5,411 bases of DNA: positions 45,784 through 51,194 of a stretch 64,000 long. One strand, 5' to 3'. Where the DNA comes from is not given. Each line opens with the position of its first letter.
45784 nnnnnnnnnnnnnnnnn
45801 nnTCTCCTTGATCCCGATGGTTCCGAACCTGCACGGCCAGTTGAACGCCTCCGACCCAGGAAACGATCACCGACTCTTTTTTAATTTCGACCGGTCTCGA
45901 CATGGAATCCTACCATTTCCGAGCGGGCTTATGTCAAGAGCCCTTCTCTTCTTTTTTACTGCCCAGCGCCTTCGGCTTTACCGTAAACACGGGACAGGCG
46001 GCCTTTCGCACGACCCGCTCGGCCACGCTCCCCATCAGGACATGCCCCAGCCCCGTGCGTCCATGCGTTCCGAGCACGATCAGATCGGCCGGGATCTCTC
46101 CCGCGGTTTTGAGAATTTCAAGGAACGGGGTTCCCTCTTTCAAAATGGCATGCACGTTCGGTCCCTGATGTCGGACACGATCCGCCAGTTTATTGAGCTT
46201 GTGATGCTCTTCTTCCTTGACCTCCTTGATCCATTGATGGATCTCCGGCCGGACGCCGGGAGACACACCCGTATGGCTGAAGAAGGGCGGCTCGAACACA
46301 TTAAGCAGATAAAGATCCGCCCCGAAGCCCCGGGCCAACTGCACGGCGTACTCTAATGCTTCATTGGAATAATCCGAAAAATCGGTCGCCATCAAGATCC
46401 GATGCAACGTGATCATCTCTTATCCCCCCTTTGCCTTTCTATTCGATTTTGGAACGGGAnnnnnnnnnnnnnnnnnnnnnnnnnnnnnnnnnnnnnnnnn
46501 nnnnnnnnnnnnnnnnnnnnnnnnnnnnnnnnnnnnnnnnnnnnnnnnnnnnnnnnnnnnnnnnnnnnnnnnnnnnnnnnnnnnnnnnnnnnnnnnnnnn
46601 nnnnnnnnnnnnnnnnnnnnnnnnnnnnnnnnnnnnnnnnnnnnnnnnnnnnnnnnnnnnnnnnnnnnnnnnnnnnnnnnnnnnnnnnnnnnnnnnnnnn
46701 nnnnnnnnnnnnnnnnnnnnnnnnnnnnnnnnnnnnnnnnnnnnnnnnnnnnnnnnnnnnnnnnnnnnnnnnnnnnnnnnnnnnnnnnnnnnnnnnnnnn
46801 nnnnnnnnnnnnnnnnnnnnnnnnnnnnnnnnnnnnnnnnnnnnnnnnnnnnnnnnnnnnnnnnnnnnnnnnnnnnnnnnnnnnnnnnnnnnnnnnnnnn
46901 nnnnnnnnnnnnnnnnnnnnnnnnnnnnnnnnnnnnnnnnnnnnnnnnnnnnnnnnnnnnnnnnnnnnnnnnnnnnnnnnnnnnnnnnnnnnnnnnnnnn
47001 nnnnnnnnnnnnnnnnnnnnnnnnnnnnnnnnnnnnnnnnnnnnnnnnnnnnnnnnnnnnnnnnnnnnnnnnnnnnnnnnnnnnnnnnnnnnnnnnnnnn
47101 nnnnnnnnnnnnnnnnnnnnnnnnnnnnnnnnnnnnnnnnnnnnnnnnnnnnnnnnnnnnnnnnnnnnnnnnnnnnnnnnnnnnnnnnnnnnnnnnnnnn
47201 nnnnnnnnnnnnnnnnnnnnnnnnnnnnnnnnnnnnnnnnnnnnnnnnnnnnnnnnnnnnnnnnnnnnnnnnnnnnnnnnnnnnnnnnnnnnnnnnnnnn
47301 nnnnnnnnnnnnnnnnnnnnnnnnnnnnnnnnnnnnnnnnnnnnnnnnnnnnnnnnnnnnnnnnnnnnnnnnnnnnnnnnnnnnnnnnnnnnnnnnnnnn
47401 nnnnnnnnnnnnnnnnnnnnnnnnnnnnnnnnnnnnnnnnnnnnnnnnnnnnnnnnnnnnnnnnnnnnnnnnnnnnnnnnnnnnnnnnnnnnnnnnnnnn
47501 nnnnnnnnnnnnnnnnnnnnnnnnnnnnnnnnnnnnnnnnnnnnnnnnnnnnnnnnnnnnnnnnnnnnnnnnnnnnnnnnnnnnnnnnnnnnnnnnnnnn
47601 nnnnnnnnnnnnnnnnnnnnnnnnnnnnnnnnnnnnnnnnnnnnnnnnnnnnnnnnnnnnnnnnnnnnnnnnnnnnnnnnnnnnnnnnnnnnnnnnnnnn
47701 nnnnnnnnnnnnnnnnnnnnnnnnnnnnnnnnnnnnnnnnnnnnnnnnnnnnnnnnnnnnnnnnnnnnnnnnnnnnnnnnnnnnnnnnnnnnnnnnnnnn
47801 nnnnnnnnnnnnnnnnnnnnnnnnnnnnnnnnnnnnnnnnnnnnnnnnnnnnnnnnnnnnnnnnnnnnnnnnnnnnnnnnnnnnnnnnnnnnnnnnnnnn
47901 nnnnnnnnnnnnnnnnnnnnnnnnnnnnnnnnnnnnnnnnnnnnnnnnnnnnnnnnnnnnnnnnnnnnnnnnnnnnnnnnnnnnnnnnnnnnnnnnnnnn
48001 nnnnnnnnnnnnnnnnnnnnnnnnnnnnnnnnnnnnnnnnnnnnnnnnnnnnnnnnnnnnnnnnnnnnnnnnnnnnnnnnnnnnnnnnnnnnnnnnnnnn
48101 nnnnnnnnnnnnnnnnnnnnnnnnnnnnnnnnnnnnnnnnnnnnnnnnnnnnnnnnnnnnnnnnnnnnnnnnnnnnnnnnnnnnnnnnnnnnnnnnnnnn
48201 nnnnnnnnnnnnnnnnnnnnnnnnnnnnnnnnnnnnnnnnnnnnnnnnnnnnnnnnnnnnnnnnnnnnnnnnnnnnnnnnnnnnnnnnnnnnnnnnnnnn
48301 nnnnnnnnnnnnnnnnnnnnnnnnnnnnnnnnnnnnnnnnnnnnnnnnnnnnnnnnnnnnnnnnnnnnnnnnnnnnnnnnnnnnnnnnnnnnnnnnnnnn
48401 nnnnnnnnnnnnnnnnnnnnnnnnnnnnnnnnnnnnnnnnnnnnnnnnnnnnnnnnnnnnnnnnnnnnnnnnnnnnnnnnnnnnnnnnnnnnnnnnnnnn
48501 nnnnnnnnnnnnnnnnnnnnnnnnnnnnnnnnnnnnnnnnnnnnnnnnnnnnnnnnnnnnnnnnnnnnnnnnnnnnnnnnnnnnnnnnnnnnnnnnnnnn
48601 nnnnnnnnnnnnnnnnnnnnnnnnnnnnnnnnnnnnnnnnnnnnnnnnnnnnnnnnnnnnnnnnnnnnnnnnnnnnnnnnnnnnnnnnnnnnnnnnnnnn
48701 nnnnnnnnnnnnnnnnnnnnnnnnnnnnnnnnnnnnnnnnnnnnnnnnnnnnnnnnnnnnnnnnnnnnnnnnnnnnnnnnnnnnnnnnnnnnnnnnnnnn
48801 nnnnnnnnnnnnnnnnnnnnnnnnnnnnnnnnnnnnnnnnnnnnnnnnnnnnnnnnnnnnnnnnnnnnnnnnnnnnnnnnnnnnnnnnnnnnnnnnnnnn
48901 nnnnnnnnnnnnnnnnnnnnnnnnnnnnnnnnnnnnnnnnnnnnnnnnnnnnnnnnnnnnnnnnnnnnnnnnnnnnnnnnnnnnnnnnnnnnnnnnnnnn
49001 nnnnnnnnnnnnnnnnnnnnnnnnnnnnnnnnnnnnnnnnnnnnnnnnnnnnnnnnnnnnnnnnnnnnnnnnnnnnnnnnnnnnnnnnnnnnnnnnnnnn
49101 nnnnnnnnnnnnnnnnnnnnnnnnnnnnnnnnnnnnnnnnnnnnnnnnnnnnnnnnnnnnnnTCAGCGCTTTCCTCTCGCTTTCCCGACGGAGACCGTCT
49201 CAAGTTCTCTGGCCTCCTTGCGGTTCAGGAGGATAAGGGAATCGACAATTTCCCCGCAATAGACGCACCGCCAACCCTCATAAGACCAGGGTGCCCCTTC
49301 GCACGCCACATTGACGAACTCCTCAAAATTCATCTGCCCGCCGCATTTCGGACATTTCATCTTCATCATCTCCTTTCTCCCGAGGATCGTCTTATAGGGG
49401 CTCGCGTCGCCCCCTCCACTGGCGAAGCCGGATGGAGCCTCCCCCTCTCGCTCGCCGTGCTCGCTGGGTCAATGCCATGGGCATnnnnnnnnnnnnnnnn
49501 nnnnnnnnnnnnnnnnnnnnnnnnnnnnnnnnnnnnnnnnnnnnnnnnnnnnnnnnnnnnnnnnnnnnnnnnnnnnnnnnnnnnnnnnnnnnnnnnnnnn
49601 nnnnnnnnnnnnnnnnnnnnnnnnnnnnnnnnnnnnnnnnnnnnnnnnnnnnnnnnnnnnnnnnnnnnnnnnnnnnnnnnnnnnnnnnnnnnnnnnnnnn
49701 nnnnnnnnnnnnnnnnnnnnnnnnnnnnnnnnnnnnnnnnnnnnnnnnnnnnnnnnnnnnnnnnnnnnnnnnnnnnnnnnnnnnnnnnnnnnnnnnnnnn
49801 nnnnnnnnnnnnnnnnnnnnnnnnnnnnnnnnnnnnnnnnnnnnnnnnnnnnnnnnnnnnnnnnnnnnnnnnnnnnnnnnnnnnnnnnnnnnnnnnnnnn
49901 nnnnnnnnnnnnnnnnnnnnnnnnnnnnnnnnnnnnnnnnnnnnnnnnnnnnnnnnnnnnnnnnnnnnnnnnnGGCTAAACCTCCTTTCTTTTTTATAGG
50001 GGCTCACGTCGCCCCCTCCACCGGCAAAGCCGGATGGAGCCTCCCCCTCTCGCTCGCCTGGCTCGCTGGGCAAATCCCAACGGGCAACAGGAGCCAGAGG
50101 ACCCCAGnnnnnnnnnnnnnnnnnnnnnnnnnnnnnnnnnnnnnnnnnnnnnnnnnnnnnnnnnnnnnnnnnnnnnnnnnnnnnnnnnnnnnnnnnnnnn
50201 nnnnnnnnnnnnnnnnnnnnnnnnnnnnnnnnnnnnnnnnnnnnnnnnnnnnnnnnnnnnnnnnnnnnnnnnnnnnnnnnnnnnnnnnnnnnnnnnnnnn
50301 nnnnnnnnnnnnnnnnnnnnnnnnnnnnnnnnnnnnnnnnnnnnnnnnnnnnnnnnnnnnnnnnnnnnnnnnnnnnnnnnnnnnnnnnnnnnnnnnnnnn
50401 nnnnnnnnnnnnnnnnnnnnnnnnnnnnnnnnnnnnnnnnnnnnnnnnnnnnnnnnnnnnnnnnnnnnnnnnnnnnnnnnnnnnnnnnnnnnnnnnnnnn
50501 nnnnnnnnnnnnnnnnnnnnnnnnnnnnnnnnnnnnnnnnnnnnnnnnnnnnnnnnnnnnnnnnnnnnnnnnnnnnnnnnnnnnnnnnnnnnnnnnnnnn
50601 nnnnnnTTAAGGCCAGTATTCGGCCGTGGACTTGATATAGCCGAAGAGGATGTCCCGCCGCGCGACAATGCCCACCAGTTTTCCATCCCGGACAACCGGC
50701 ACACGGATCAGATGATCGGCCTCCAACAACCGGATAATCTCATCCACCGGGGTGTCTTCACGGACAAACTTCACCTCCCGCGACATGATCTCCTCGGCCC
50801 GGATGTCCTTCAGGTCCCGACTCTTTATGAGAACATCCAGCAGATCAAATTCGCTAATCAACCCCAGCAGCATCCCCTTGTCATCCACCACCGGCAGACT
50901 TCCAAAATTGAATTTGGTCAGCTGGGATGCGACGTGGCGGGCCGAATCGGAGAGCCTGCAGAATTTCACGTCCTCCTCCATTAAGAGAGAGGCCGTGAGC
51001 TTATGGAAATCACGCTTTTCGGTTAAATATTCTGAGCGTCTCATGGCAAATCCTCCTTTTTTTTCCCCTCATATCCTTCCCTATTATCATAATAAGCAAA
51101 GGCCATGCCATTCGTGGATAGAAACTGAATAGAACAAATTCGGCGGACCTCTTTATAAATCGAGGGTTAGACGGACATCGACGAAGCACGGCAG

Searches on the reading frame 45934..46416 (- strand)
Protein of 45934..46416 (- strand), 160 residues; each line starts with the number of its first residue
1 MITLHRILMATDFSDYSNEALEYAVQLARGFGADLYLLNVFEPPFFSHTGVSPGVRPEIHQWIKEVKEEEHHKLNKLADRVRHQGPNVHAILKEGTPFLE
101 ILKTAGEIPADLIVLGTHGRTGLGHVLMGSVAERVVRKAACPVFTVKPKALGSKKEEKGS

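Call 4: search_protein_families(library=pfam, proteins=[window:45934-46416:-])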
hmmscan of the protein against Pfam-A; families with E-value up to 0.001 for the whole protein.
window:45934-46416:- (160 aa): 1 family
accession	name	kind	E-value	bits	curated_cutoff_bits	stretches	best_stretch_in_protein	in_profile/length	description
PF00582.32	Usp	-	7.9e-36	124.1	24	1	5-147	3-141/141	Universal stress protein family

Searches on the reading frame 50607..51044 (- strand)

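Call 4: search_protein_families(library=pfam, proteins=[window:50607-51044:-])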
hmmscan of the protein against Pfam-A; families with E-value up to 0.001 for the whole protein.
window:50607-51044:- (145 aa): 1 family
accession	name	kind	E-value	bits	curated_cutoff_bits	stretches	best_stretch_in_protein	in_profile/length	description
PF00571.33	CBS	-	1.8e-27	95.8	24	2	84-133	2-52/57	CBS domain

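Call 31: search_protein_families(library=ncbifam, proteins=[window:50607-51044:-], max_evalue=0.00001)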
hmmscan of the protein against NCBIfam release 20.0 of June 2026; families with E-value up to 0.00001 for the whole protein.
window:50607-51044:- (145 aa): 19 families
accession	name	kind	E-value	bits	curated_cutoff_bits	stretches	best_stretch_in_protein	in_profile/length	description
NF041630.1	CBS_CbpB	equivalog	1.5e-12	47.5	125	1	19-133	14-132/143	cyclic-di-AMP-binding protein CbpB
NF011447.0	PRK14869.2-3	equivalog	3.6e-12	45.6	522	0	81-140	68-128/540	putative manganese-dependent inorganic diphosphatase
NF041552.1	TF_PrdR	equivalog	4.6e-12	45.1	795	1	20-133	10-122/577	sigma-54 dependent transcriptional regulator PrdR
NF053603.1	HhpR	exception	1.3e-11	44.2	520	0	19-75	225-281/282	CBS domain-containing high hydrostatic pressure regulator HhpR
TIGR00400.1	mgtE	equivalog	4.5e-10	38.9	232.75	0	20-77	200-256/450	magnesium transporter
NF011442.0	PRK14869.1-4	equivalog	6.2e-10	38.1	400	0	85-139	74-129/543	putative manganese-dependent inorganic diphosphatase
TIGR01137.1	cysta_beta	equivalog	5e-08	32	510.25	1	13-133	335-453/457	cystathionine beta-synthase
NF041569.1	A-tRNAntase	equivalog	7e-08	31.2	1440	1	14-134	307-424/880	A-adding tRNA nucleotidyltransferase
NF011443.0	PRK14869.1-5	equivalog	8.6e-08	31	335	0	28-77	81-130/546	putative manganese-dependent inorganic diphosphatase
NF053704.1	TransRegCcpNBacil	equivalog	1.9e-07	30.7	260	0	46-120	104-180/208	transcriptional regulator CcpN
TIGR01302.1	IMP_dehydrog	equivalog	2.5e-07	30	481.5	0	82-134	81-137/450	IMP dehydrogenase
NF038279.1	TF_CBS_SpxR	exception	3.2e-07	29.5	600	1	18-133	192-302/427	CBS-HotDog domain-containing transcription factor SpxR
NF008141.0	PRK10892.1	equivalog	3.3e-07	29.9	505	1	23-133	213-323/328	arabinose-5-phosphate isomerase KdsD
NF011440.0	PRK14869.1-2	equivalog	3.9e-07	29.1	746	0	23-72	249-298/541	putative manganese-dependent inorganic diphosphatase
NF052358.1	GMPRedGuaB1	equivalog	1.7e-06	27.4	675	1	29-134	102-202/479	GMP reductase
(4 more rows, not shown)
